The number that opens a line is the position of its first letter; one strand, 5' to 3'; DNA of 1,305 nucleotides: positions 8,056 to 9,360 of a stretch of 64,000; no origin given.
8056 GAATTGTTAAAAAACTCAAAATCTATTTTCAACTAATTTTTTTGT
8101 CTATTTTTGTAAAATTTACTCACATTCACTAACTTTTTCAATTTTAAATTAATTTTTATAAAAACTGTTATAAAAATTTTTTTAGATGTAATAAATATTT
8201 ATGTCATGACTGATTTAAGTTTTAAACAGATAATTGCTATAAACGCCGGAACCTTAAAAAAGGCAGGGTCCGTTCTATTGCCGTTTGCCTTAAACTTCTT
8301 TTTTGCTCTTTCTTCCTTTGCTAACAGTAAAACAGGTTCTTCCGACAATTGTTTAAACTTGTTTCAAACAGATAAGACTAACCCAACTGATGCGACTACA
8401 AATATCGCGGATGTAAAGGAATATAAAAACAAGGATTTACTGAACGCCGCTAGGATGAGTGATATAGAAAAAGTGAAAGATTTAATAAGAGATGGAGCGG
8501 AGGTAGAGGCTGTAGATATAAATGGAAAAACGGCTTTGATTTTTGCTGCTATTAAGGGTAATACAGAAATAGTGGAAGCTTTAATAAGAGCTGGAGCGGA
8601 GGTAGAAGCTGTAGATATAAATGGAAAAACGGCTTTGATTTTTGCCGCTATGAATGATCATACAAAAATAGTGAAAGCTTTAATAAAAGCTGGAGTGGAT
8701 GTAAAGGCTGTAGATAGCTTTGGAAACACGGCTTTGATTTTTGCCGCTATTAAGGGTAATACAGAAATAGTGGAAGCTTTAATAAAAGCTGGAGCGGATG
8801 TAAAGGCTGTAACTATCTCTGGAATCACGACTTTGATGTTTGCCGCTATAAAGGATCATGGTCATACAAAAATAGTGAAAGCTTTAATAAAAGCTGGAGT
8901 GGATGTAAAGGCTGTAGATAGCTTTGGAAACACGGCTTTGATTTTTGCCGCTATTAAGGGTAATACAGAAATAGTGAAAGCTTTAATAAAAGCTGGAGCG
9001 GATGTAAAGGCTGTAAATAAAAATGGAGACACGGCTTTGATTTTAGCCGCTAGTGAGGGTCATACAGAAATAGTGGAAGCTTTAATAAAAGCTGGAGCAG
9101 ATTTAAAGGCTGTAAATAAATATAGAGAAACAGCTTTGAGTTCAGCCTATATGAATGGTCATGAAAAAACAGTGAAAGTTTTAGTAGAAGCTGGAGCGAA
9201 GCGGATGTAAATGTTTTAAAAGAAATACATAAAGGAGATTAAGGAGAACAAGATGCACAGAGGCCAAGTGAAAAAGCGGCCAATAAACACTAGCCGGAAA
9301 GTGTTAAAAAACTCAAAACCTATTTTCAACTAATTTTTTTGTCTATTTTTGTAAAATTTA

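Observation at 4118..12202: Tandem array of secreted ankyrin-repeat gene cassettes sharing leader peptide, upstream DNA, trailer DNA and C-terminus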

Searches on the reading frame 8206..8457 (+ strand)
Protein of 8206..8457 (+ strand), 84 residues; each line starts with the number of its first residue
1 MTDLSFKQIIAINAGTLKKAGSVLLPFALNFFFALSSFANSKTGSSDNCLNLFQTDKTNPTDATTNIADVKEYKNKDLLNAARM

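Call 15: find_homologous_proteins(query=window:8206-8457:+, max_evalue=1)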
Query seq(84 aa) (84 aa): 1 proteins with E <= 1 among 2 candidates.
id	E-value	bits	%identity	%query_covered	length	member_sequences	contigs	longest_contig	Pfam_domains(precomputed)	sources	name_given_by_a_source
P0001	7.0e-19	85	78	69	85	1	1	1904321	-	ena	-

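Call 17: find_encoding_contigs(protein=P0001, flank=10000, max_places=4)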
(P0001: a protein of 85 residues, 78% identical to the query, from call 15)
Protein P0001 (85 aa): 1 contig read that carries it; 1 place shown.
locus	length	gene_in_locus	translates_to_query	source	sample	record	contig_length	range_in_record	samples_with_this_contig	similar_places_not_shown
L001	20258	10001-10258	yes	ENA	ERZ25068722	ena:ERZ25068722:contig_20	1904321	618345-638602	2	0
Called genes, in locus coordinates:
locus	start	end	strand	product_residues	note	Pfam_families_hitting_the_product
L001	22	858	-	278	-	PF12911:OppC_N (weak), PF00528:BPD_transp_1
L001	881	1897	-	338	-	PF19300:BPD_transp_1_N, PF00528:BPD_transp_1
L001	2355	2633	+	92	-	-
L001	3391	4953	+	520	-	PF01966:HD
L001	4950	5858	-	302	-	PF00701:DHDPS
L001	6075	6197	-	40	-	-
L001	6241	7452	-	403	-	-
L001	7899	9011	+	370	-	PF00378:ECH_1, PF16113:ECH_2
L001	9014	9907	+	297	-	PF03446:NAD_binding_2, PF14833:NAD_binding_11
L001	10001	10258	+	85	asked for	-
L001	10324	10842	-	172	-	PF13707:RloB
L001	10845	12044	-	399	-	PF13175:AAA_15 (faint), PF02463:SMC_N (weak), PF13304:AAA_21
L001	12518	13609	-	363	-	PF01926:MMR_HSR1, PF02421:FeoB_N, PF06071:YchF-GTPase_C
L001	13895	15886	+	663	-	-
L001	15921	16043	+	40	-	-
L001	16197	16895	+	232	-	PF01144:CoA_trans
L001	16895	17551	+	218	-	PF01144:CoA_trans, PF13336:AcetylCoA_hyd_C (faint)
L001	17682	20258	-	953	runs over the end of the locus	PF01564:Spermine_synth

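Call 51: find_related_loci(query=A2, collection=metagenome_contigs, flank=10000)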
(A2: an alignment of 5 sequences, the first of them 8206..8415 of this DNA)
Query A2 (70 aa) in metagenome_contigs; peptide patterns used: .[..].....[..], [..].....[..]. (x = any residue, [..] = any of these).
600 stretches matched a pattern, but none encodes a relative of the query by tblastn (E <= 1e-3).
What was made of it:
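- The leader has one hit in 5.8 billion proteins and none in JGI metagenomes (calls 15, 51).
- Tried and rejected: The JGI metagenome scan gave none (call 51).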

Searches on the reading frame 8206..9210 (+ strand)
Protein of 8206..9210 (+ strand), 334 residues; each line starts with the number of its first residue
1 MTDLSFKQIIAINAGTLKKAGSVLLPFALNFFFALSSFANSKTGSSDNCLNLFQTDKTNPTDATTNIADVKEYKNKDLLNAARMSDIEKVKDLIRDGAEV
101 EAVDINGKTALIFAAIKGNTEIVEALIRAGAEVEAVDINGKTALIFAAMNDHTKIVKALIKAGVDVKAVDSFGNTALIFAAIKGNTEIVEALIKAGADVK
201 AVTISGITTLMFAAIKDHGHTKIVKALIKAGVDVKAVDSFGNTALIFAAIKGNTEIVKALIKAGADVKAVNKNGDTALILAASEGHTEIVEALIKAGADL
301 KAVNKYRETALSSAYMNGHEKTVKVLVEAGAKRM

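Call 4: search_protein_families(library=pfam, proteins=[window:8206-9210:+], max_evalue=0.01)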
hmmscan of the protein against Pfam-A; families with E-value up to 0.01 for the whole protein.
window:8206-9210:+ (334 aa): 11 families
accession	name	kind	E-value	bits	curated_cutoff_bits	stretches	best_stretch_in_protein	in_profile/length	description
PF12796.13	Ank_2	-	2.2e-94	310.6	27.3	5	210-302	1-88/90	Ankyrin repeats (3 copies)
PF13637.12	Ank_4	-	2e-58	193.5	22.7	7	212-261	3-50/50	Ankyrin repeats (many copies)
PF00023.36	Ank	-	6.5e-58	189.8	21.1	6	273-305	1-33/33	Ankyrin repeat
PF13857.12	Ank_5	-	3.4e-42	142.4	27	6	227-281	1-56/56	Ankyrin repeats (many copies)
PF13606.12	Ank_3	-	2.3e-39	128.7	22.3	5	240-268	1-29/30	Ankyrin repeat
PF23745.1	ANK_LRRK2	-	7.6e-10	39.2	27.5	1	216-326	6-112/130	LRRK2 ANK repeat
PF02602.20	HEM4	-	2.6e-08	33.7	27.5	0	272-308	114-150/231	Uroporphyrinogen-III synthase HemD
PF24521.3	Ank_KRIT1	-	3.4e-08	33.8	80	0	243-327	20-105/149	KRIT1 ankyrin-repeats domain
PF22504.1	DUF6993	-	0.00012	22.5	25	0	185-206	13-34/83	Domain of unknown function (DUF6993)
PF20453.3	DUF6707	-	0.0048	16.8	27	0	232-308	35-109/279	Family of unknown function (DUF6707)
PF01709.26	Transcrip_reg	-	0.0092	16.2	27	0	119-166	68-117/160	TACO1/YebC second and third domain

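Call 7: find_encoding_contigs(protein=window:8206-9210:+, flank=10000, max_places=6)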
Protein window:8206-9210:+ (334 aa): no gene with exactly this product is on record in the collection.

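Call 80: search_solved_structures(query=window:8326-9207:+, max_evalue=1e-10)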
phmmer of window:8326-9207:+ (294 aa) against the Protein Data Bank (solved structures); distinct sequences matched with E-value up to 1e-10: 382 (the best 60 are shown).
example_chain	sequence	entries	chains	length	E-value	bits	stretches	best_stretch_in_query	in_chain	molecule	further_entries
6mol_A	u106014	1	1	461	5.8e-135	452.2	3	35-264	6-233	Monoextended DARPin R12 (M_R12)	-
9jxq_C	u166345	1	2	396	3.6e-97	328.4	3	58-260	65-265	Kinase D-interacting substrate of 220 kDa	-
5le2_A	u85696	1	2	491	3.9e-97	328.2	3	35-264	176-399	DDD_D12_15_D12_15_D12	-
4rlv_A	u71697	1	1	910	1e-87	297.4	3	41-284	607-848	Ankyrin-1, Ankyrin-2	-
5lec_A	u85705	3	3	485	5.1e-84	285.3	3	35-265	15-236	DDD_D12_12_D12_12_D12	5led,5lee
7tw3_G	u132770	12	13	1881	8.8e-80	271.4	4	50-283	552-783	Ankyrin-1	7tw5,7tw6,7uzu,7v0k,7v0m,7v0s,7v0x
5leb_A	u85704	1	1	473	6.1e-78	265.4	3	70-223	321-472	DDD_D12_06_D12_06_D12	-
5y4d_A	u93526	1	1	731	2.7e-75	256.7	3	41-261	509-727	Ankyrin-1,Ankyrin-2,Ankyrin-2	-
5vkq_A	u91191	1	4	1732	1.6e-74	254.2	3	32-290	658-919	No mechanoreceptor potential C isoform L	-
6mok_A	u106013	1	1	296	2.5e-67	230.6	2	35-262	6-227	Dimeric DARPin ANR7 (A_distance_r7)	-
5le9_A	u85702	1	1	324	1.7e-60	208.2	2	137-289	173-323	DD_Off7_09_3G124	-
5le7_A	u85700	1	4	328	5.7e-60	206.5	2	35-262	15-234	DD_D12_13_D12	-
5lel_A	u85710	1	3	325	9.7e-59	202.5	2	137-289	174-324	DD_Off7_10_3G124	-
5lea_A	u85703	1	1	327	3.3e-58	200.7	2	137-289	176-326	DD_Off7_12_3G124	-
5lem_A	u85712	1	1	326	8.7e-58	199.3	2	137-289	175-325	DD_Off7_11_3G124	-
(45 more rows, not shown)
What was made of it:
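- On Ankyrin-repeat proteins (Pfam Ank, Ank_2): The best PDB match is a consensus-designed 12-repeat DARPin at E 5.8e-135 (call 80).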
